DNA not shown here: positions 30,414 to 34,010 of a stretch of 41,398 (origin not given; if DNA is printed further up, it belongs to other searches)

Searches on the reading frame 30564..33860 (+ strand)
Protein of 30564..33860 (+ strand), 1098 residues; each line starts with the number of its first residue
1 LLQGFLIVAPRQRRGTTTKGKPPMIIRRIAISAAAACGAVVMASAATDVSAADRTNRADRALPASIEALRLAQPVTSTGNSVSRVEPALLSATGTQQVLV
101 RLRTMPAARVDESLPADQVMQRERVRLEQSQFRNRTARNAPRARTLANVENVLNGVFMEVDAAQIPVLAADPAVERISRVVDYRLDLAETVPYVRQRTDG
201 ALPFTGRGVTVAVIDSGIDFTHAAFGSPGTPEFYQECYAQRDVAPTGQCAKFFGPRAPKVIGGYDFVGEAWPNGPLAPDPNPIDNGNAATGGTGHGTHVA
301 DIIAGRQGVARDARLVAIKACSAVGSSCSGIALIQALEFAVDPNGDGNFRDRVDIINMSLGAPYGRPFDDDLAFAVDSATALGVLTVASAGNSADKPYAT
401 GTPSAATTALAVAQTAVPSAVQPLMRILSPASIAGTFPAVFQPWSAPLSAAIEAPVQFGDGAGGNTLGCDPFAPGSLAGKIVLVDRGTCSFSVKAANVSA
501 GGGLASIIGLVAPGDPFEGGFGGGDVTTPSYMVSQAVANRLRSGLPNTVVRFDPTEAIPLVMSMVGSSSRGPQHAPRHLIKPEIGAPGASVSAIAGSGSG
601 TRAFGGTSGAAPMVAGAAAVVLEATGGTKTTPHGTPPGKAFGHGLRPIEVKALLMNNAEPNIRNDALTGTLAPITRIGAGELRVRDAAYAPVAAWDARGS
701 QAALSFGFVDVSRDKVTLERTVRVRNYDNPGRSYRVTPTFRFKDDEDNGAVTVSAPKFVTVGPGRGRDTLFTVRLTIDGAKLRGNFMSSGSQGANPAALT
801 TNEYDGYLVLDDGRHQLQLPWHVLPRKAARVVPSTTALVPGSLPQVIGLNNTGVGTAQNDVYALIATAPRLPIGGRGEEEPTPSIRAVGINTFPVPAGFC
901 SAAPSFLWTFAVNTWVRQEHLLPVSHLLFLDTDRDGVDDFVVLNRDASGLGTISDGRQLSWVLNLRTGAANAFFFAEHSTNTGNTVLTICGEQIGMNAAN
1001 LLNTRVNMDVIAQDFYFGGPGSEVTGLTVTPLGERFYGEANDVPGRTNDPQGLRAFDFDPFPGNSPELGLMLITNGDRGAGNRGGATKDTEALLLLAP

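Call 12: search_protein_families(library=pfam, proteins=[window:30564-33860:+], max_evalue=0.001)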
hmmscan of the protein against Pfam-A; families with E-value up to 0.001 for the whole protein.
window:30564-33860:+ (1098 aa): 2 families
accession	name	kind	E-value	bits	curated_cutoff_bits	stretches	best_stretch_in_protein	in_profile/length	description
PF00082.27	Peptidase_S8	-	8.2e-37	127.5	21.8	1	206-660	1-275/288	Subtilase family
PF02225.27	PA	-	1.2e-10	41.8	23.9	1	465-541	9-95/95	PA domain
